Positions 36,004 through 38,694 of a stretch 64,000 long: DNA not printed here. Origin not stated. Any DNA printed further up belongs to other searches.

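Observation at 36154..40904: Two paralogous GH32-like lipoproteins with Glu replacing the canonical nucleophile Asp (WMNEPHA instead of WMNDPNG)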

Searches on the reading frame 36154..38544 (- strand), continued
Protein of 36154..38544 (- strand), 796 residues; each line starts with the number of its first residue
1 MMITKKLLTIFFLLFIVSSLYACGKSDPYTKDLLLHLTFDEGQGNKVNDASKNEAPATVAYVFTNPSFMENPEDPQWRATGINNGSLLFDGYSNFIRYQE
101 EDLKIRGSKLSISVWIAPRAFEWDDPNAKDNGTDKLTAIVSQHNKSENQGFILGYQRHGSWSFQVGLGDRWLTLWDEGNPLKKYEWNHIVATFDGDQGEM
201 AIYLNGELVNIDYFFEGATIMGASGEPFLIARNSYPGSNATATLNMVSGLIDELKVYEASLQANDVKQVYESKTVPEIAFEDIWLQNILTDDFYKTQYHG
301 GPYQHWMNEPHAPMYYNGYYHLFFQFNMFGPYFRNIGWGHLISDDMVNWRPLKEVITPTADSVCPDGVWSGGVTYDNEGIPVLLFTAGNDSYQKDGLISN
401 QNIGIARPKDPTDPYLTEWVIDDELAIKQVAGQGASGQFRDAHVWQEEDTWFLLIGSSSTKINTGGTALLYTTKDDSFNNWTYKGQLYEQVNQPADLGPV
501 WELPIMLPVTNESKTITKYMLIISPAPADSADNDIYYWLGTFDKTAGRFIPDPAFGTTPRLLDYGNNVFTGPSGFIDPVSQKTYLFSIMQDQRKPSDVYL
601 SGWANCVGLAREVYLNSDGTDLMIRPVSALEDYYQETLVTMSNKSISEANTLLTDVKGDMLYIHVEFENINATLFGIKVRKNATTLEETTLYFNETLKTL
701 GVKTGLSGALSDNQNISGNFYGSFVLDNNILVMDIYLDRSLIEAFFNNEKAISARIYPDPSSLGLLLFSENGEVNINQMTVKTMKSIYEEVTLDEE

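Call 83: find_homologous_proteins(query=P0279, max_evalue=1e-20)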
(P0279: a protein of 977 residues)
Query P0279 (977 aa): 634 proteins with E <= 1e-20 among 8000 candidates; the best 120 are listed.
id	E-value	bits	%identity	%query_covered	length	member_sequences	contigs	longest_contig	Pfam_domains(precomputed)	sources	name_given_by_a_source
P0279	0.0e+0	2301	100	100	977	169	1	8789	PF08244.20,PF00251.27,PF13385.14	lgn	-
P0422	0.0e+0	2252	98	100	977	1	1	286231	PF08244.20,PF00251.27,PF13385.14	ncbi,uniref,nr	ncbi:GH32 C-terminal domain-containing protein [Streptomyces sp. M1013]|uniref:GH32 C-terminal domai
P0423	0.0e+0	2246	98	100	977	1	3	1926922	PF08244.20,PF00251.27,PF13385.14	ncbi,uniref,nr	ncbi:hypothetical protein SROCM77S_06730 [Streptomyces rochei]|uniref:GH32 C-terminal domain-contain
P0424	0.0e+0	2243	98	100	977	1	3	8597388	PF08244.20,PF00251.27,PF13385.14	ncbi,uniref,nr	ncbi:GH32 C-terminal domain-containing protein [Streptomyces rochei]|uniref:GH32 C-terminal domain-c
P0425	0.0e+0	2242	97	100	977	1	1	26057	PF08244.20,PF00251.27,PF13385.14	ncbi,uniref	ncbi:GH32 C-terminal domain-containing protein [Streptomyces sp. NPDC000351]|uniref:GH32 C-terminal 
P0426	0.0e+0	2236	97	100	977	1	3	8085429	PF08244.20,PF00251.27,PF13385.14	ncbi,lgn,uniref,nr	ncbi:GH32 C-terminal domain-containing protein [Streptomyces sp. A144]|uniref:GH32 C-terminal domain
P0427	0.0e+0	2223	96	100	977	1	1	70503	PF08244.20,PF00251.27,PF13385.14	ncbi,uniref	ncbi:GH32 C-terminal domain-containing protein [Streptomyces tendae]|uniref:GH32 C-terminal domain-c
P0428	0.0e+0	2184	95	100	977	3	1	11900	PF08244.20,PF00251.27,PF13385.14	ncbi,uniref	ncbi:GH32 C-terminal domain-containing protein [Streptomyces hirsutus]|uniref:GH32 C-terminal domain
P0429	0.0e+0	2160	94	100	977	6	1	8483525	PF08244.20,PF00251.27,PF13385.14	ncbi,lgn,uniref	ncbi:hypothetical protein SUDANB176_00394 [Streptomyces sp. enrichment culture]|uniref:GH32 C-termin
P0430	0.0e+0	2155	93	100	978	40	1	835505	PF08244.20,PF00251.27,PF13385.14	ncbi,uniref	ncbi:GH32 C-terminal domain-containing protein [Streptomyces sp. NPDC048187]|uniref:GH32 C-terminal 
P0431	0.0e+0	2041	88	100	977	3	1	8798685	PF08244.20,PF00251.27,PF13385.14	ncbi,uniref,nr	ncbi:GH32 C-terminal domain-containing protein [Streptomyces sp. NBC_00140]|uniref:GH32 C-terminal d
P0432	0.0e+0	1989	86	100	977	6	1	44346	PF08244.20,PF00251.27,PF13385.14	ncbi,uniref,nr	ncbi:GH32 C-terminal domain-containing protein [Streptomyces sp. ISL-22]|uniref:GH32 C-terminal doma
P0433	0.0e+0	1982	86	100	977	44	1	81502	PF08244.20,PF00251.27,PF13385.14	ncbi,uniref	ncbi:GH32 C-terminal domain-containing protein [Streptomyces sp. NPDC058637]|uniref:GH32 C-terminal 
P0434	0.0e+0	1980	86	100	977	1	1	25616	PF08244.20,PF00251.27,PF13385.14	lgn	-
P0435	0.0e+0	1980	85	100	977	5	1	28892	PF08244.20,PF00251.27,PF13385.14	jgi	jgi:sucrose-6-phosphate hydrolase SacC (GH32 family)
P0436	0.0e+0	1969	85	100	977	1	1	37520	PF08244.20,PF00251.27,PF13385.14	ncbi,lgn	ncbi:GH32 C-terminal domain-containing protein [Streptomyces sp. NPDC005133]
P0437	0.0e+0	1969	85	100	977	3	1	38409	PF08244.20,PF00251.27,PF13385.14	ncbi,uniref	ncbi:GH32 C-terminal domain-containing protein [Streptomyces sp. NPDC005531]|uniref:GH32 C-terminal 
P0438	0.0e+0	1960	85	100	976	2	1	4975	PF08244.20,PF00251.27,PF13385.14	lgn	-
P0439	0.0e+0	1949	84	100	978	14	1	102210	PF08244.20,PF00251.27,PF13385.14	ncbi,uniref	ncbi:GH32 C-terminal domain-containing protein [Streptomyces sp. NPDC057798]|uniref:GH32 C-terminal 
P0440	0.0e+0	1945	85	100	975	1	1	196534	PF08244.20,PF00251.27,PF13385.14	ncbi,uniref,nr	ncbi:GH32 C-terminal domain-containing protein [uncultured Streptomyces sp.]|uniref:GH32 C-terminal 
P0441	0.0e+0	1945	83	100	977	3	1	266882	PF08244.20,PF00251.27,PF13385.14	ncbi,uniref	ncbi:GH32 C-terminal domain-containing protein [Streptomyces shenzhenensis]|uniref:GH32 C-terminal d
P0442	0.0e+0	1898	82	100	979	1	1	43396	PF08244.20,PF00251.27,PF13385.14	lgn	-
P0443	0.0e+0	1895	82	100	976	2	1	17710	PF08244.20,PF00251.27,PF13385.14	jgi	jgi:sucrose-6-phosphate hydrolase SacC (GH32 family)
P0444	0.0e+0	1842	85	94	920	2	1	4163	PF08244.20,PF00251.27,PF13385.14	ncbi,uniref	ncbi:GH32 C-terminal domain-containing protein, partial [Streptomyces shenzhenensis]|uniref:GH32 C-t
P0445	0.0e+0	1281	54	96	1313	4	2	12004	PF08244.20,PF00251.27,PF13385.14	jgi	jgi:fructan beta-fructosidase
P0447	0.0e+0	1254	49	95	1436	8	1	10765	PF08244.20,PF00251.27,PF13385.14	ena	-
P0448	0.0e+0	1244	50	95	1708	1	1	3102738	PF08244.20,PF00251.27,PF13385.14,PF16640.12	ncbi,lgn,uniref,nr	ncbi:GH32 C-terminal domain-containing protein [Microbacterium sp. BK668]|uniref:OmpL47-type beta-ba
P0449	0.0e+0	1242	49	95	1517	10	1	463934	PF08244.20,PF00251.27,PF13385.14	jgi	-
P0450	0.0e+0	1240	50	95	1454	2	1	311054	PF08244.20,PF00251.27,PF13385.14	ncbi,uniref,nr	ncbi:GH32 C-terminal domain-containing protein [Antribacter gilvus]|uniref:GH32 C-terminal domain-co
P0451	0.0e+0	1232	50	95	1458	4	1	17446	PF08244.20,PF00251.27,PF13385.14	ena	-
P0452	0.0e+0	1217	49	96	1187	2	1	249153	PF08244.20,PF00251.27,PF13385.14,PF02973.23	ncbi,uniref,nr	ncbi:hypothetical protein DS031_04610 [Bacillus taeanensis]|uniref:beta-fructofuranosidase n=2 Tax=B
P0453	0.0e+0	1212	50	95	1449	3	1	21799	PF08244.20,PF00932.26,PF00251.27,PF13385.14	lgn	-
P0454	0.0e+0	1208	47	96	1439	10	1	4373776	PF08244.20,PF00251.27,PF13385.14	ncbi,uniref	ncbi:GH32 C-terminal domain-containing protein [Microbacterium sp. ProA8]|uniref:GH32 C-terminal dom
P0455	0.0e+0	1207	48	97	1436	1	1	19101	PF08244.20,PF00251.27,PF13385.14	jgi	jgi:sucrose-6-phosphate hydrolase SacC (GH32 family)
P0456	0.0e+0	1194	47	95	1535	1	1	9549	PF08244.20,PF00251.27,PF13385.14,PF22888.2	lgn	-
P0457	0.0e+0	1162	47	95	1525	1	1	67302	PF08244.20,PF00251.27,PF13385.14,PF22888.2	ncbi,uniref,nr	ncbi:GH32 C-terminal domain-containing protein [Paenibacillus caui]|uniref:GH32 C-terminal domain-co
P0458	0.0e+0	1162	49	95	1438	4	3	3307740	PF08244.20,PF00251.27,PF13385.14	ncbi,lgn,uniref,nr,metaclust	ncbi:GH32 C-terminal domain-containing protein [Isoptericola variabilis]|uniref:beta-fructofuranosid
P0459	0.0e+0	1131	50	95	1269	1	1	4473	PF08244.20,PF07953.21,PF00251.27,PF13385.14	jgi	jgi:sucrose-6-phosphate hydrolase SacC (GH32 family)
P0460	0.0e+0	1105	50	95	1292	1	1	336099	PF08244.20,PF00251.27,PF13385.14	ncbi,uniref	ncbi:LamG-like jellyroll fold domain-containing protein [Myceligenerans crystallogenes]|uniref:beta-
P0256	0.0e+0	1105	48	95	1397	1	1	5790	PF08244.20,PF00251.27,PF24517.3,PF13385.14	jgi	jgi:sucrose-6-phosphate hydrolase SacC (GH32 family)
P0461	0.0e+0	1100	49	95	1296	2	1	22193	PF08244.20,PF00251.27,PF13385.14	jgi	jgi:fructan beta-fructosidase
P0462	0.0e+0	1098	45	96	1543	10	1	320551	PF07532.18,PF08244.20,PF00251.27,PF13385.14,PF02018.24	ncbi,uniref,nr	ncbi:sucrose-6-phosphate hydrolase SacC (GH32 family) [Neobacillus bataviensis]|uniref:beta-fructofu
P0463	0.0e+0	1091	48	99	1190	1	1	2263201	PF08244.20,PF00251.27,PF13385.14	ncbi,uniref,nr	ncbi:hypothetical protein CR205_02115 [Alteribacter lacisalsi]|uniref:beta-fructofuranosidase n=1 Ta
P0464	0.0e+0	1074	47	96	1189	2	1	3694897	PF08244.20,PF00251.27,PF13385.14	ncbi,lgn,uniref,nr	ncbi:GH32 C-terminal domain-containing protein [Alkalicoccus halolimnae]|uniref:beta-fructofuranosid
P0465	0.0e+0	1056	46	96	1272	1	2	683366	PF08244.20,PF00251.27,PF13385.14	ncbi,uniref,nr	ncbi:GH32 C-terminal domain-containing protein [Halobacillus campisalis]|uniref:beta-fructofuranosid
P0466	0.0e+0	1035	40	96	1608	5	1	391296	PF08244.20,PF06486.17,PF00251.27,PF21461.4,PF13385.14,PF25788.3,PF18370.8,PF02368.25,PF00041.28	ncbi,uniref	ncbi:GH32 C-terminal domain-containing protein [Paenibacillus puerhi]|uniref:GH32 C-terminal domain-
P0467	0.0e+0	1025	50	94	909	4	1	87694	PF08244.20,PF00251.27,PF13385.14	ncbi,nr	ncbi:glycoside hydrolase [Bacillus sp. MM2020_1]|nr:glycoside hydrolase [Bacillus sp. MM2020_1]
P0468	0.0e+0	1018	41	82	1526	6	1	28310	PF16346.13,PF08244.20,PF00251.27,PF13385.14,PF18370.8,PF02368.25,PF00041.28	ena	-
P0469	0.0e+0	1017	43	78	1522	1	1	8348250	PF08244.20,PF25523.2,PF00251.27,PF13385.14,PF18370.8,PF02368.25,PF00041.28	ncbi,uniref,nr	ncbi:GH32 C-terminal domain-containing protein [Cohnella herbarum]|uniref:GH32 C-terminal domain-con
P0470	8.4e-294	996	46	96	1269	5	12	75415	PF08244.20,PF00251.27,PF13385.14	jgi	jgi:fructan beta-fructosidase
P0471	2.4e-293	994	39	100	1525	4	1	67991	PF16346.13,PF08244.20,PF00251.27,PF13385.14,PF25788.3,PF18370.8,PF02368.25,PF00041.28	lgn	-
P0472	5.2e-291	987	44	95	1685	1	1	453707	PF08244.20,PF00251.27,PF13385.14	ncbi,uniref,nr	ncbi:GH32 C-terminal domain-containing protein [Paenibacillus harenae]|uniref:beta-fructofuranosidas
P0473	1.6e-284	965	47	96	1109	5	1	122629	PF08244.20,PF00251.27,PF13385.14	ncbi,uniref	ncbi:GH32 C-terminal domain-containing protein [Priestia megaterium]|uniref:GH32 C-terminal domain-c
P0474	6.6e-281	953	47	78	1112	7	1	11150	PF08244.20,PF00251.27,PF13385.14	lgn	-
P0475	7.2e-280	950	46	95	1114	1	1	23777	PF08244.20,PF00251.27,PF13385.14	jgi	jgi:sucrose-6-phosphate hydrolase SacC (GH32 family)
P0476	8.9e-280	949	47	77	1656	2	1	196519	PF08244.20,PF00251.27,PF13385.14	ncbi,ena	-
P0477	3.0e-277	941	45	98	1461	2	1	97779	PF08244.20,PF00251.27,PF13385.14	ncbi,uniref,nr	ncbi:GH32 C-terminal domain-containing protein [Paenibacillus sp.]|uniref:GH32 C-terminal domain-con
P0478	2.7e-273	928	44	98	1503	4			PF08244.20,PF00251.27,PF13385.14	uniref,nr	uniref:beta-fructofuranosidase n=1 Tax=Niallia circulans TaxID=1397 RepID=O52973_NIACI|nr:cycloinulo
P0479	3.1e-272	924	46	96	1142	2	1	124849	PF08244.20,PF00251.27,PF13385.14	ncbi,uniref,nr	ncbi:GH32 C-terminal domain-containing protein [Glycomyces buryatensis]|uniref:beta-fructofuranosida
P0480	6.7e-272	923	47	77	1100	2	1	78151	PF08244.20,PF00251.27,PF13385.14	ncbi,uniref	ncbi:GH32 C-terminal domain-containing protein [Streptosporangium sp. LJ11]|uniref:GH32 C-terminal d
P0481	6.4e-270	917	44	95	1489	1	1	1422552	PF08244.20,PF00251.27,PF13385.14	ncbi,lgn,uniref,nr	ncbi:hypothetical protein PAECIP112173_01369 [Paenibacillus sp. JJ-100]|uniref:GH32 C-terminal domai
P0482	1.4e-269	916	46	78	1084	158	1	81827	PF08244.20,PF00251.27,PF13385.14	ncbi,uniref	ncbi:GH32 C-terminal domain-containing protein [Streptomyces sp. MH13]|uniref:GH32 C-terminal domain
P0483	4.9e-269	914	48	94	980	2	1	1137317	PF08244.20,PF00251.27,PF13385.14,PF22888.2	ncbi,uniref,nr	ncbi:GH32 C-terminal domain-containing protein [Paenibacillus sp. WST5]|uniref:beta-fructofuranosida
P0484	7.3e-269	913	44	95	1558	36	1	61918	PF08244.20,PF00251.27,PF13385.14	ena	-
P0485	1.1e-268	913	43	98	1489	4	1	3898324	PF08244.20,PF00251.27,PF13385.14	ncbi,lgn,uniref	ncbi:GH32 C-terminal domain-containing protein [Paenibacillus pabuli]|uniref:GH32 C-terminal domain-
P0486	2.0e-267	908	44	96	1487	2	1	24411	PF08244.20,PF00251.27,PF13385.14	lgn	-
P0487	3.7e-263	894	45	78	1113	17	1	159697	PF08244.20,PF00251.27,PF13385.14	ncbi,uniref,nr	ncbi:GH32 C-terminal domain-containing protein [Kitasatospora phosalacinea]|uniref:beta-fructofurano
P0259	1.9e-255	869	41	78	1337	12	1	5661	PF08244.20,PF00251.27,PF13385.14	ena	-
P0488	5.8e-255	867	47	78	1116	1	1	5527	PF08244.20,PF00251.27,PF13385.14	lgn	-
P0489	1.6e-251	856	48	78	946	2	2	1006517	PF08244.20,PF00251.27,PF13385.14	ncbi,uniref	ncbi:GH32 C-terminal domain-containing protein [Streptosporangium longisporum]|uniref:beta-fructofur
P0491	6.9e-247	840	49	77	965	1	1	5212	PF08244.20,PF00251.27,PF13385.14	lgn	-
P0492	1.2e-244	833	42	78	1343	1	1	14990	PF16346.13,PF08244.20,PF00251.27,PF13385.14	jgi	jgi:fructan beta-fructosidase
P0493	3.5e-243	828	48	78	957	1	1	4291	PF08244.20,PF00251.27,PF13385.14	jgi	jgi:sucrose-6-phosphate hydrolase SacC (GH32 family)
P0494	7.2e-243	827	48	78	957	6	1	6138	PF08244.20,PF00251.27,PF13385.14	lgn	-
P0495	3.6e-242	825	47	77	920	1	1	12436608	PF08244.20,PF00251.27,PF13385.14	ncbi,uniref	ncbi:GH32 C-terminal domain-containing protein [[Actinomadura] parvosata]|uniref:GH32 C-terminal dom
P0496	4.0e-240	818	46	77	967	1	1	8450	PF08244.20,PF00251.27,PF13385.14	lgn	-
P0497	1.5e-239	816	47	78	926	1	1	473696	PF08244.20,PF00251.27,PF13385.14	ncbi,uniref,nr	ncbi:GH32 C-terminal domain-containing protein [Actinoplanes sp. DH11]|uniref:GH32 C-terminal domain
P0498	4.5e-239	815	47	78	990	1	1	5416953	PF08244.20,PF00251.27,PF13385.14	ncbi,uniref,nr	ncbi:GH32 C-terminal domain-containing protein [Allostreptomyces psammosilenae]|uniref:beta-fructofu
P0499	1.2e-237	810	46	77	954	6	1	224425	PF08244.20,PF00251.27,PF13385.14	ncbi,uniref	ncbi:GH32 C-terminal domain-containing protein [Streptomyces longwoodensis]|uniref:GH32 C-terminal d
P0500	4.8e-235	801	47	78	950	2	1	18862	PF08244.20,PF00251.27,PF13385.14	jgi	jgi:sucrose-6-phosphate hydrolase SacC (GH32 family)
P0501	1.4e-232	793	49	78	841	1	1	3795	PF08244.20,PF00251.27,PF13385.14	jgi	jgi:sucrose-6-phosphate hydrolase SacC (GH32 family)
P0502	7.5e-232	791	46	78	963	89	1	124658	PF08244.20,PF00251.27,PF13385.14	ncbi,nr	ncbi:glycoside hydrolase [Streptomyces sp. or43]|nr:glycoside hydrolase [Streptomyces sp. or43]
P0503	5.8e-229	781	45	78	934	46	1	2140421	PF08244.20,PF00251.27,PF13385.14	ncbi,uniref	ncbi:GH32 C-terminal domain-containing protein [Streptomyces tibetensis]|uniref:beta-fructofuranosid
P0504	3.0e-228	779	45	78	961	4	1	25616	PF08244.20,PF00251.27,PF13385.14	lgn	-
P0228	2.3e-227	776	43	77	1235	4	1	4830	PF08244.20,PF00251.27,PF13385.14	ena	-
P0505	4.0e-227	775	46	96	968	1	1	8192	PF08244.20,PF00251.27,PF13385.14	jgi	jgi:sucrose-6-phosphate hydrolase SacC (GH32 family)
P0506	4.1e-227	775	45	78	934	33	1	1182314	PF08244.20,PF00251.27,PF13385.14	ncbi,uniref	ncbi:GH32 C-terminal domain-containing protein [Streptomyces qaidamensis]|uniref:GH32 C-terminal dom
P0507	9.1e-227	774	45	95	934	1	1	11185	PF08244.20,PF00251.27,PF13385.14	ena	-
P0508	1.4e-226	773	47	96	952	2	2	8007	PF08244.20,PF22847.3,PF00251.27,PF13385.14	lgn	-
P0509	2.3e-225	769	45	98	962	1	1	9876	PF08244.20,PF00251.27,PF13385.14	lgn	-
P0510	2.5e-225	769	44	96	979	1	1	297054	PF08244.20,PF00251.27,PF13385.14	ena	-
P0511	6.3e-225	768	44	96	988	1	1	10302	PF08244.20,PF00251.27,PF13385.14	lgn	-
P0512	1.8e-222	760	41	78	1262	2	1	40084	PF08244.20,PF00251.27,PF13385.14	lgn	-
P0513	2.2e-222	759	42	98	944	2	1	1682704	PF08244.20,PF00251.27,PF13385.14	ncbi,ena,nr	nr:GH32 C-terminal domain-containing protein [uncultured Vibrio sp.]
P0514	3.7e-222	759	44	96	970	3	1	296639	PF08244.20,PF00251.27,PF13385.14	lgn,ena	-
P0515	1.6e-221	757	40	76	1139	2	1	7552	PF08244.20,PF00251.27,PF13385.14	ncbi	ncbi:MAG: GH32 C-terminal domain-containing protein [Bacillota bacterium]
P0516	1.6e-221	757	45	96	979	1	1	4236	PF08244.20,PF00251.27,PF13385.14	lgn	-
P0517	4.7e-221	755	47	77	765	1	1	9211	PF08244.20,PF00251.27,PF13385.14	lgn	-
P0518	1.3e-220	753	43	99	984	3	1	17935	PF08244.20,PF00251.27,PF13385.14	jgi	jgi:sucrose-6-phosphate hydrolase SacC (GH32 family)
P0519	1.8e-220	753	44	97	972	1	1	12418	PF08244.20,PF00251.27,PF13385.14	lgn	-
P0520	3.3e-220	752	45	96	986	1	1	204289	PF08244.20,PF00251.27,PF13385.14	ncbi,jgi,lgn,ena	-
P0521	6.9e-220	751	45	96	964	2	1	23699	PF08244.20,PF00251.27,PF13385.14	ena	-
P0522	4.3e-219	748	46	78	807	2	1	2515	PF08244.20,PF00251.27,PF13385.14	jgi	jgi:sucrose-6-phosphate hydrolase SacC (GH32 family)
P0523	7.3e-219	748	42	78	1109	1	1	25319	PF08244.20,PF00251.27,PF13385.14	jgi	jgi:fructan beta-fructosidase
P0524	3.4e-218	745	41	98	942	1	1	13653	PF08244.20,PF00251.27,PF13385.14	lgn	-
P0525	5.7e-218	745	41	99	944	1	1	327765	PF08244.20,PF00251.27,PF13385.14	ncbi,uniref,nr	ncbi:GH32 C-terminal domain-containing protein [Vibrio viridaestus]|uniref:beta-fructofuranosidase n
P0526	1.6e-217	743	47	78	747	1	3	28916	PF08244.20,PF00251.27,PF13385.14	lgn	-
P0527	5.0e-217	742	48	78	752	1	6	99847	PF08244.20,PF00251.27,PF13385.14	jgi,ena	jgi:sucrose-6-phosphate hydrolase SacC (GH32 family)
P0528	6.3e-217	741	45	78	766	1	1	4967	PF08244.20,PF00251.27,PF13385.14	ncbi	ncbi:MAG TPA: GH32 C-terminal domain-containing protein [Bacilli bacterium]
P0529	6.3e-217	741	41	99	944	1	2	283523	PF08244.20,PF00251.27,PF13385.14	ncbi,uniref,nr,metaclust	ncbi:GH32 C-terminal domain-containing protein [Vibrio renipiscarius]|uniref:GH32 C-terminal domain-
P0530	9.3e-217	741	46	78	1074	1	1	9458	PF08244.20,PF00251.27,PF13385.14,PF00294.30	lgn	-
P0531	1.0e-216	741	48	78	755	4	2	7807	PF08244.20,PF00251.27,PF13385.14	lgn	-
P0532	5.7e-216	738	44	96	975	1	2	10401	PF08244.20,PF00251.27,PF13385.14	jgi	jgi:sucrose-6-phosphate hydrolase SacC (GH32 family)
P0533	2.9e-215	736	45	78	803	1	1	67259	PF08244.20,PF00251.27,PF13385.14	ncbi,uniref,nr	ncbi:GH32 C-terminal domain-containing protein [Gracilibacillus sp. YIM 98692]|uniref:GH32 C-termina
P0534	2.1e-214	733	40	100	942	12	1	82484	PF08244.20,PF00251.27,PF13385.14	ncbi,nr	ncbi:GH32 C-terminal domain-containing protein [Vibrio vulnificus]|nr:GH32 C-terminal domain-contain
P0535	4.7e-214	732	42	96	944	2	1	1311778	PF08244.20,PF00251.27,PF13385.14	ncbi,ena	-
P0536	6.9e-214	731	43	100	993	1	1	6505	PF08244.20,PF00251.27,PF13385.14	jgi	jgi:sucrose-6-phosphate hydrolase SacC (GH32 family)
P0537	8.4e-214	731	42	99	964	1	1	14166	PF08244.20,PF00251.27,PF13385.14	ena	-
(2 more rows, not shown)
